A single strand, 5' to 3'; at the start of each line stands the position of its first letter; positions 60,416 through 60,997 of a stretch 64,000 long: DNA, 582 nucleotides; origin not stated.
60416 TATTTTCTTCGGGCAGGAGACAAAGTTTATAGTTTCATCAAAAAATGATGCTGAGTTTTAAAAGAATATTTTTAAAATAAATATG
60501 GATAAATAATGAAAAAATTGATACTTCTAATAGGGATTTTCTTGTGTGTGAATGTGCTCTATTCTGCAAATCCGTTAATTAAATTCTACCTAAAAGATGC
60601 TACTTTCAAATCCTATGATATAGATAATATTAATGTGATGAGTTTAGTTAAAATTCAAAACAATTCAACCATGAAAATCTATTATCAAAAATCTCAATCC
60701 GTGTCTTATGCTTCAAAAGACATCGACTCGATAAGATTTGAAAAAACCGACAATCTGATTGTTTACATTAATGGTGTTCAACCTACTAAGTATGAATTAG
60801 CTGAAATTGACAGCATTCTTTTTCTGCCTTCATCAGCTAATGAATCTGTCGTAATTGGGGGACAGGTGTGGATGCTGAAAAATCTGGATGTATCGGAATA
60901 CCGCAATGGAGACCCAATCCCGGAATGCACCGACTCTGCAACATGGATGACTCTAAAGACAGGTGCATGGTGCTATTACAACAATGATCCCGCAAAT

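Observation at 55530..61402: A roughly 28-aa N-terminal repeat module shared by both FISUMP proteins (three copies each) and the small T9SS protein (one copy).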

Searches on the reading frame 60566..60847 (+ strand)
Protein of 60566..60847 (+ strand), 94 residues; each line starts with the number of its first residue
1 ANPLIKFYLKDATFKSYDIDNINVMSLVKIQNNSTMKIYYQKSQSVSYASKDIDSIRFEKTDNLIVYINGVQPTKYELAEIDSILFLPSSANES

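Call 9: search_protein_families(library=ncbifam, proteins=[window:60566-60847:+], max_evalue=10)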
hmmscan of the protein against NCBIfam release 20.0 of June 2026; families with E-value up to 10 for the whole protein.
seq(94 aa): 1 family
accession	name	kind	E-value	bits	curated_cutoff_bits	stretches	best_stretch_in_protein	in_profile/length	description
NF010209.0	PRK13676.1-1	equivalog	0.0079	16.9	130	1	28-65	75-112/113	YlbF/YmcA family competence regulator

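Call 10: search_protein_families(library=pfam, proteins=[window:60566-60847:+], max_evalue=10)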
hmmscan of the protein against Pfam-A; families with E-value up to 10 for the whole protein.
seq(94 aa): 0 families

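Call 13: find_homologous_proteins(query=A1, max_evalue=10)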
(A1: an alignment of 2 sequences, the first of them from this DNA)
Query A1 (2 sequences): 15 candidates shared short words with the query, none scored E <= 10.

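Call 34: predict_structure(alignment_id=A3)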
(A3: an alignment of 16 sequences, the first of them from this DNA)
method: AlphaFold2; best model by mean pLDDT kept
length: 94 residues; sequences in the alignment: 16
mean_pLDDT: 80.5   pTM: 0.67
mean pLDDT of the five models: 80.5, 80.2, 80.2, 79.8, 79.3
residues with pLDDT >= 90: 16; 70-90: 63; 50-70: 13; < 50: 2
segments of 3 or more residues with pLDDT < 50: none
pLDDT, mean of each block of 10 residues (from residue 1): 76 82 68 82 86 85 87 90 83 46
secondary structure, 60 per line:
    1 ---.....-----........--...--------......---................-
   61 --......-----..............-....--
elements in order: E4-8 E14-18 E24-26 E35-40 E44-49 E53-59 E63-68 E74-77 E81-87 H89-92

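Call 37: search_protein_representatives(alignment_id=A3)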
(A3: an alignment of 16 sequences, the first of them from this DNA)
Query: 16 sequences, 96 profile positions. Proteins with E-value up to 0.001 (for the whole library): 173; up to 1e-10: 107; up to 1e-30: 1. The best 150 are listed.
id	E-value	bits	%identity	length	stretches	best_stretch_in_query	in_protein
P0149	3.5e-34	133.0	-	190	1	1-95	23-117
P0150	3.3e-28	113.8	-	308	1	1-95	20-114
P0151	6.9e-27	109.6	-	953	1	1-93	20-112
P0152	3.4e-26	107.4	-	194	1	2-92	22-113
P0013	1.4e-25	105.4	-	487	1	1-92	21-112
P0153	1.5e-24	102.1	-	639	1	1-95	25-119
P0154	1.9e-24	101.8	-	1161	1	1-91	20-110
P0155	2.0e-24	101.7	-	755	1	1-91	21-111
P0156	3.5e-24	100.9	-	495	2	2-95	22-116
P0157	3.6e-24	100.9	-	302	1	1-95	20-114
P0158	5.0e-24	100.4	-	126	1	1-92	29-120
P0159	9.2e-24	99.6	-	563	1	1-93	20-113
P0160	1.1e-23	99.3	-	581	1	1-95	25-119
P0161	6.0e-23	97.0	-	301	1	1-95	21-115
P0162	2.3e-22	95.1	-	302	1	1-94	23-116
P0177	8.2e-20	86.9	-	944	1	1-92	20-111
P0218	1.2e-13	67.2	-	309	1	2-90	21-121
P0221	2.3e-13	66.3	-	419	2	3-93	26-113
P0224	4.0e-13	65.5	-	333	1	3-91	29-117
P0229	1.2e-12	63.9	-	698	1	2-91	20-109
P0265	8.8e-09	51.6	-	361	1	2-92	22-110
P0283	3.4e-07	46.5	-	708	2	2-91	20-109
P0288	2.1e-06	43.9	-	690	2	3-94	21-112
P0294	8.5e-06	42.0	-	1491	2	4-93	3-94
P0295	2.0e-05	40.8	-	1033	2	34-92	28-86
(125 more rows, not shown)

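Call 43: search_protein_families(library=pfam, alignment_id=A4, max_evalue=0.001)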
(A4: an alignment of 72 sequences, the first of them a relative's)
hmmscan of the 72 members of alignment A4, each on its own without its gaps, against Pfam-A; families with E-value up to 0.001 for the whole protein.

A. member 1, P0265 (361 aa): 1 family
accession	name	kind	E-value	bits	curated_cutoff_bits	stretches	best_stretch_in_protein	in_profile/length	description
PF03781.23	FGE-sulfatase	-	3.3e-53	181.4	23.3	1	117-358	4-254/255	Sulfatase-modifying factor enzyme 1-like domain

B. families by the number of members that match (of 72 scanned): 28 families (the first 25 are shown)
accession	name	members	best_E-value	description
PF01833.30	TIG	46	9.4e-72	IPT/TIG domain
PF09603.15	Fib_succ_major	41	6.7e-139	Fibrobacter succinogenes major domain (Fib_succ_major)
PF03781.23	FGE-sulfatase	14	2.1e-56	Sulfatase-modifying factor enzyme 1-like domain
PF07603.17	Lcl_C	7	5.8e-07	Lcl C-terminal domain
PF18962.6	Por_Secre_tail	4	5.5e-13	Secretion system C-terminal sorting domain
PF09099.16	Qn_am_d_aIII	4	1.2e-10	Quinohemoprotein amine dehydrogenase, alpha subunit domain III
PF13385.13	Laminin_G_3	2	8.4e-28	Concanavalin A-like lectin/glucanases superfamily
PF23598.1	LRR_14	2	8.9e-17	Leucine-rich repeat region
PF17957.7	Big_7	2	1.2e-15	Bacterial Ig domain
PF13860.13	FlgD_ig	2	9.3e-12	FlgD Ig-like domain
PF13855.12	LRR_8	2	1.9e-09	Leucine rich repeat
PF12799.13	LRR_4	2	1.6e-07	Leucine Rich repeats (2 copies)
PF00560.39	LRR_1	2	2.7e-07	Leucine Rich Repeat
PF16400.11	DUF5008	2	0.0005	Domain of unknown function (DUF5008)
PF07679.22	I-set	1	4.1e-12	Immunoglobulin I-set domain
PF00877.26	NLPC_P60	1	2e-06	NlpC/P60 family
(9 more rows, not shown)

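Call 56: list_cluster_members(proteins=[P0149, P0150, P0153, P0155, P0265, P0295, P0218, P0224, P0294, P0177])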
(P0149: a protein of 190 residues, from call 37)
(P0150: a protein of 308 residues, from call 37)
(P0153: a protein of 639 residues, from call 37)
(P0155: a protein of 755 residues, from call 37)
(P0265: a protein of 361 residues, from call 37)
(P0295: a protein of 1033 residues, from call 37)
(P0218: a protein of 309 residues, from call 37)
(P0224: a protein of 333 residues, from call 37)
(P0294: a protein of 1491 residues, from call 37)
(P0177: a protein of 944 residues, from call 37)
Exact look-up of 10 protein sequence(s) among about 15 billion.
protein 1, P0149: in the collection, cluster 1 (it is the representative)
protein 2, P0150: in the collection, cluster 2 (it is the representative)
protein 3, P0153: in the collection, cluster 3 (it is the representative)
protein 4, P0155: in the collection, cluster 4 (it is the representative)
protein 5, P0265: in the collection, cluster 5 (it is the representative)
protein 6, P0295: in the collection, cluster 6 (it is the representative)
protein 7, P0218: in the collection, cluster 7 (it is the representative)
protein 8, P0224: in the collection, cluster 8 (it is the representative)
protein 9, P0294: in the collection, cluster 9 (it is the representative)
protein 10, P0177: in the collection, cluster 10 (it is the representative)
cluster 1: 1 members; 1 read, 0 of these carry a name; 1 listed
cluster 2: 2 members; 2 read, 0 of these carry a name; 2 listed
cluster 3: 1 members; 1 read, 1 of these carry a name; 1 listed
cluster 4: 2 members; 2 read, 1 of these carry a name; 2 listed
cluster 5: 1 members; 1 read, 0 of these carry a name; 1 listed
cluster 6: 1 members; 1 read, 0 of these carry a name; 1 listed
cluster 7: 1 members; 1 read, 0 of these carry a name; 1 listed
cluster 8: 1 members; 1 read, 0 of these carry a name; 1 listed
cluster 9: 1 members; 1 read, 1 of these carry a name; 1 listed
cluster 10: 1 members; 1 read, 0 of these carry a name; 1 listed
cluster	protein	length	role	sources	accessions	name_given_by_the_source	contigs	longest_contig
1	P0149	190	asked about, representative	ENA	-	-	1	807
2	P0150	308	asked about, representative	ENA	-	-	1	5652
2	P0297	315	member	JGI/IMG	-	-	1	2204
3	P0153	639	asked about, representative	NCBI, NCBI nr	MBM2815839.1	MAG: serine/threonine kinase [Ignavibacteria bacterium] | serine/threonine kinase [Ignavibacteria bacterium]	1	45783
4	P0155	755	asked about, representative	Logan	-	-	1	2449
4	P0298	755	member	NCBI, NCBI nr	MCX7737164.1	MAG: hypothetical protein N2319_10680 [Candidatus Kapabacteria bacterium] | hypothetical protein [Candidatus Kapabacteria bacterium]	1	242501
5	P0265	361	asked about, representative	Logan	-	-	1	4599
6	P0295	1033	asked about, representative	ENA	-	-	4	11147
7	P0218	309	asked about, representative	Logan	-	-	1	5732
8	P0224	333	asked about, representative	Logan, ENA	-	-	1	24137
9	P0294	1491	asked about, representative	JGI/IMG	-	uncharacterized protein (TIGR02145 family)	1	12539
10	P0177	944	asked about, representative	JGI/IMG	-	-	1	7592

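Call 62: search_solved_structures(query=A3, max_evalue=10)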
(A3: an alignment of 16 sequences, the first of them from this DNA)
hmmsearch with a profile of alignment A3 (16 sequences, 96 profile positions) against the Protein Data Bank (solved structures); distinct sequences matched with E-value up to 10: 3.
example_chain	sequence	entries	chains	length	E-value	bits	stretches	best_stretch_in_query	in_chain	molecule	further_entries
6sy9_A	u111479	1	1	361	0.087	16.3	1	4-43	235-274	Response regulator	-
2ffg_A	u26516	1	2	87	0.092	16.2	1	20-57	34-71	ykuJ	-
2gmq_A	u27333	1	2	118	0.25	14.8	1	16-47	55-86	Hypothetical protein EF0006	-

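Call 64: fold_search(model_id=the predicted structure, library=pdb)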
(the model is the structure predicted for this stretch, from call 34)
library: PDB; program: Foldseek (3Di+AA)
matches with E <= 10: 117; with E <= 0.001: 0
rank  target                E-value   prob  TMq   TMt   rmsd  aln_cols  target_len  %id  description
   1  1zq1_A                3.0e-01  0.80  0.40  0.11   4.9        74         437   18  Structure of GatDE tRNA-Dependent Amidotransferase from Pyrococcus abyssi (released 2005-10-18)
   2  9byk_H                4.9e-01  0.14  0.21  0.17  12.4        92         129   12  Cryo-EM structure of ATP synthase E state (released 2025-08-06)
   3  4pjo_Q                5.7e-01  0.28  0.25  0.27   9.2        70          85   14  Minimal U1 snRNP (released 2014-12-31)
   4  3fif_C                8.9e-01  0.82  0.41  0.63   4.4        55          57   11  Crystal structure of the ygdR protein from E.coli. Northeast Structural Genomics target ER382A. (released 2009-01-06)
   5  2mys_A                8.9e-01  0.33  0.28  0.05   5.8        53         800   11  MYOSIN SUBFRAGMENT-1, ALPHA CARBON COORDINATES ONLY FOR THE TWO LIGHT CHAINS (released 1997-01-11)
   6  2w4a_MODEL_1_M        8.9e-01  0.33  0.28  0.05   5.8        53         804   11  ISOMETRICALLY CONTRACTING INSECT ASYNCHRONOUS FLIGHT MUSCLE (released 2010-04-14)
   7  1m8q_A                8.9e-01  0.33  0.28  0.05   5.8        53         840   11  Molecular Models of Averaged Rigor Crossbridges from Tomograms of Insect Flight Muscle (released 2002-09-10)
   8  3d6w_A                8.9e-01  0.20  0.30  0.26  10.5       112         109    4  LytTr DNA-binding domain of putative methyl-accepting/DNA response regulator from Bacillus cereus. (released 2008-07-15)
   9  1hsq                  1.1e+00  0.21  0.29  0.35   7.5        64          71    8  SOLUTION STRUCTURE OF THE SH3 DOMAIN OF PHOSPHOLIPASE CGAMMA (released 1994-08-31)
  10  6ppf_C                1.2e+00  0.15  0.34  0.18   9.8       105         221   13  Bacterial 45SRbgA ribosomal particle class B (released 2019-09-18)
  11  7lhk_A                1.2e+00  0.06  0.20  0.09  14.0        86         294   12  High-Resolution Crystal Structure of a Lipin/Pah Phosphatidic Acid Phosphatase (released 2022-02-23)
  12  6foc_H                1.2e+00  0.05  0.17  0.15  12.3       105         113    8  F1-ATPase from Mycobacterium smegmatis (released 2019-01-23)
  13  6tdu_AH               1.3e+00  0.05  0.19  0.14  12.7       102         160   10  Cryo-EM structure of Euglena gracilis mitochondrial ATP synthase, full dimer, rotational states 1 (released 2019-11-27)
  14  3d6w_B                1.6e+00  0.20  0.34  0.30  10.8       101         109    6  LytTr DNA-binding domain of putative methyl-accepting/DNA response regulator from Bacillus cereus. (released 2008-07-15)
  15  9ect_B                1.9e+00  0.08  0.26  0.15   9.9       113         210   10  Crystal Structure of the Gemella haemolysans Immunoglobulin A1 Protease Trypsin-Like Domain (released 2025-03-12)
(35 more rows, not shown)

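Call 69: search_protein_families(library=pfam, proteins=[P0283, P0288, P0229, P0221, P0156, P0294], max_evalue=0.01)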
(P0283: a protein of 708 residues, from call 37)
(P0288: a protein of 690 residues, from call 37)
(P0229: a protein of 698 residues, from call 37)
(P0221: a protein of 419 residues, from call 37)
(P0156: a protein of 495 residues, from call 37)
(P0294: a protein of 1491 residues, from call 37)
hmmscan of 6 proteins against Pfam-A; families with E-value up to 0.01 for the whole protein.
P0283 (708 aa): 3 families
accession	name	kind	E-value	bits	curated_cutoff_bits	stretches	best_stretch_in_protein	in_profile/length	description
PF13860.13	FlgD_ig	-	9.3e-12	45.2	27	1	639-697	19-77/79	FlgD Ig-like domain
PF18962.6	Por_Secre_tail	-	9e-08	32.7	27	1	625-706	2-75/75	Secretion system C-terminal sorting domain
PF13585.12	CHU_C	-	1.7e-05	25.3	27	1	640-704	24-82/86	CHU_C Type IX secretion signal domain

P0288 (690 aa): 3 families
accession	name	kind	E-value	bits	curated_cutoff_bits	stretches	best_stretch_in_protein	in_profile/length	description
PF18962.6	Por_Secre_tail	-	4.4e-09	37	27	1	606-687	1-74/75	Secretion system C-terminal sorting domain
PF13860.13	FlgD_ig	-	1.3e-05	25.6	27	1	616-677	11-75/79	FlgD Ig-like domain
PF25293.1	Beta-prop_EMC1_N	-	0.00055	20.1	34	0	380-433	130-182/219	EMC1 N-terminal beta-propeller domain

P0229 (698 aa): 1 family
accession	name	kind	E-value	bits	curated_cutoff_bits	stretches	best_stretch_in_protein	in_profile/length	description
PF18962.6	Por_Secre_tail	-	5e-09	36.8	27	1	620-695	1-69/75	Secretion system C-terminal sorting domain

P0221 (419 aa): 4 families
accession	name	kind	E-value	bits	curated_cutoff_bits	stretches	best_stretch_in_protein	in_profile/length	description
PF09603.15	Fib_succ_major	-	1.2e-43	150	33.9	1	120-301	1-187/187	Fibrobacter succinogenes major domain (Fib_succ_major)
PF18962.6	Por_Secre_tail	-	5.5e-13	49.4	27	1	352-417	1-70/75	Secretion system C-terminal sorting domain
PF07603.17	Lcl_C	-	0.00047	20.9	34.9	1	183-301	35-117/117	Lcl C-terminal domain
PF19910.5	DUF6383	-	0.0009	19.8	23.7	1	369-408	27-63/74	Domain of unknown function (DUF6383)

P0156 (495 aa): 1 family
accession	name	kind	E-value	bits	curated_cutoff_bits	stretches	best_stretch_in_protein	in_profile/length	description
PF09603.15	Fib_succ_major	-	1.9e-42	146.1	33.9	1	120-319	1-187/187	Fibrobacter succinogenes major domain (Fib_succ_major)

P0294 (1491 aa): 9 families
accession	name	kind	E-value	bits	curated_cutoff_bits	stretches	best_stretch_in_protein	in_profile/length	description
PF09603.15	Fib_succ_major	-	6.9e-43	147.5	33.9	1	100-282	1-187/187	Fibrobacter succinogenes major domain (Fib_succ_major)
PF16974.11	NAR2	-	1e-12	48.3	26.6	0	469-508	86-127/142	High-affinity nitrate transporter accessory, Ig-like domain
PF00041.27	fn3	-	6.2e-11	42.8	25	0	743-799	27-74/84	Fibronectin type III domain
PF25059.1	FN3_DSCAM-DSCAML_C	-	7e-11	42.8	39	0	775-809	46-80/89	DSCAM/DSCAML C-terminal Fn3-like domain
PF13519.12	VWA_2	-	2.2e-10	41.5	27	1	1165-1271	3-106/107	von Willebrand factor type A domain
PF16656.11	Pur_ac_phosph_N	-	5.7e-10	40.1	30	0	441-511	24-93/93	Purple acid Phosphatase, N-terminal domain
PF10179.15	NDNF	-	1.2e-07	32.2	27.3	0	561-599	76-112/127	Neuron-derived neurotrophic factor, first Fn(III) domain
PF18962.6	Por_Secre_tail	-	7.6e-06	26.6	27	1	1414-1489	3-75/75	Secretion system C-terminal sorting domain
PF17964.7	Big_10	-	0.004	17.8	22.9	0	763-839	29-108/164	Bacterial Ig domain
